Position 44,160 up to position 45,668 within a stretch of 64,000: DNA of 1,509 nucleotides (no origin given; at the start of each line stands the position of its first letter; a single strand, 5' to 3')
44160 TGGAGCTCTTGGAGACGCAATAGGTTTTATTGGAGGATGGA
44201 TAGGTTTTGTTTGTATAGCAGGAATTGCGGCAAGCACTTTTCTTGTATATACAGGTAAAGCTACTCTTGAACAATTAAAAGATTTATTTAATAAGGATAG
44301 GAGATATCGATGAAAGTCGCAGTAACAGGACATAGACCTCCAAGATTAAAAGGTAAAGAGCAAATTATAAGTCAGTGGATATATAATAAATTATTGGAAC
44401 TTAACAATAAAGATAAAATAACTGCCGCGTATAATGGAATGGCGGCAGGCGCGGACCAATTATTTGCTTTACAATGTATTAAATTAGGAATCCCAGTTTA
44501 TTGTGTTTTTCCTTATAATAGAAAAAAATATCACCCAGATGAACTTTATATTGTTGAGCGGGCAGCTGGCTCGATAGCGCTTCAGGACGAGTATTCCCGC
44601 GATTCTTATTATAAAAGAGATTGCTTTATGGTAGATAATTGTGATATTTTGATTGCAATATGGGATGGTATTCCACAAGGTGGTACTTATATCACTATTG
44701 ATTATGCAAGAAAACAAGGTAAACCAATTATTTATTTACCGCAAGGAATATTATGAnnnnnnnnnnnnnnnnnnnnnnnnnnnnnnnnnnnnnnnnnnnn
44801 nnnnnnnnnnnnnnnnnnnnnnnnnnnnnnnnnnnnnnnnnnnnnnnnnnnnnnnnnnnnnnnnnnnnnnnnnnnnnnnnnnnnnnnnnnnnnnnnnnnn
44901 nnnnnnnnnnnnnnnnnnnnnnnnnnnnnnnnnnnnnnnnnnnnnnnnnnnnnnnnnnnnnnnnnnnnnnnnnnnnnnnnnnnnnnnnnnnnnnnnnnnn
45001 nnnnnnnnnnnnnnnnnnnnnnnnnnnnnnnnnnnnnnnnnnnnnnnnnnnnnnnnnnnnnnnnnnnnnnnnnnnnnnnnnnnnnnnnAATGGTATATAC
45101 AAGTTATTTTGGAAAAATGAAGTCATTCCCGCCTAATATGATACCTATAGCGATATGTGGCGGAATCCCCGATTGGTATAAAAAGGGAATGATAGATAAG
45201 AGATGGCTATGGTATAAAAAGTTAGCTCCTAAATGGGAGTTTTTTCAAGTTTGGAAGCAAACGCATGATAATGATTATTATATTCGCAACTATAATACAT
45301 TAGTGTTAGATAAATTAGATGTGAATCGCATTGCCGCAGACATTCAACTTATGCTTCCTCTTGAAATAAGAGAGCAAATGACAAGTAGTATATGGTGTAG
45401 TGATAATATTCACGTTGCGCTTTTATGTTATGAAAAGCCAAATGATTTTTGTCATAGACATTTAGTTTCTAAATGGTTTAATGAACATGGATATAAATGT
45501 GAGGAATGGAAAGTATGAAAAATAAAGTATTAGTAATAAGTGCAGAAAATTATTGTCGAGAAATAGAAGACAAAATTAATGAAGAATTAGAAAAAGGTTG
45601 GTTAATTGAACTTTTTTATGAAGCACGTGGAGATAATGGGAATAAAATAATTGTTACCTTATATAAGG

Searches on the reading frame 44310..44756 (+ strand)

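Call 12: search_protein_families(library=phrogs, proteins=[window:44310-44756:+], max_evalue=0.001)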
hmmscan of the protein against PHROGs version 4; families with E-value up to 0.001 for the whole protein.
window:44310-44756:+ (148 aa): 1 family
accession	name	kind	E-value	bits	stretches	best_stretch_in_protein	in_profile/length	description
phrog_289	-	other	7.4e-14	52.5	1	1-142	23-137/500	GTP-binding domain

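Call 102: search_protein_families(library=pfam, proteins=[window:44310-44756:+], max_evalue=0.01)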
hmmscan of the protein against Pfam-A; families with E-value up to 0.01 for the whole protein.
window:44310-44756:+ (148 aa): 4 families
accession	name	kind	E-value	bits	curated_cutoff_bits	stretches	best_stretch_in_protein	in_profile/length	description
PF02481.21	DNA_processg_A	-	0.00045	19.9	29.6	1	3-145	47-189/212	DNA recombination-mediator protein A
PF05014.21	Nuc_deoxyrib_tr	-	0.00079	20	28.8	1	83-143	36-96/117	Nucleoside 2-deoxyribosyltransferase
PF04230.19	PS_pyruv_trans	-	0.0025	18.2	25.3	1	86-147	59-104/280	Polysaccharide pyruvyl transferase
PF12694.12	cpYpsA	-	0.0091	16.2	26.2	0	93-143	46-96/145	Circularly permutated YpsA SLOG family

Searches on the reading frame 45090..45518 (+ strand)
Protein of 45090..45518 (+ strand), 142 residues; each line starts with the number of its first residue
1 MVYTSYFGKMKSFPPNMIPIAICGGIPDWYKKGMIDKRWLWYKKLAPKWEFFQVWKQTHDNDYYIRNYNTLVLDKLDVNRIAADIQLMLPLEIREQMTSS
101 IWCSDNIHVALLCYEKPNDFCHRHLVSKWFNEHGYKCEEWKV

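Call 12: search_protein_families(library=phrogs, proteins=[window:45090-45518:+], max_evalue=0.001)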
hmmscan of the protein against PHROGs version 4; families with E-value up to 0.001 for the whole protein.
window:45090-45518:+ (142 aa): 2 families
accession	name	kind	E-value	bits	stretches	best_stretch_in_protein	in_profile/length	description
phrog_2450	-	unknown function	1.7e-28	101.1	1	2-140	40-160/346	-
phrog_10021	-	unknown function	0.00019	22.4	1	109-126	4-21/43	-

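Call 102: search_protein_families(library=pfam, proteins=[window:45090-45518:+], max_evalue=0.01)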
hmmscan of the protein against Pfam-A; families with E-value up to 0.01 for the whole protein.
window:45090-45518:+ (142 aa): 1 family
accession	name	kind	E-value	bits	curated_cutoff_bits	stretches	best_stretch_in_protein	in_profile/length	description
PF22751.1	DUF488-N3a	-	1.1e-10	42.2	27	1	40-133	37-117/118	Active DUF488-N3 subclade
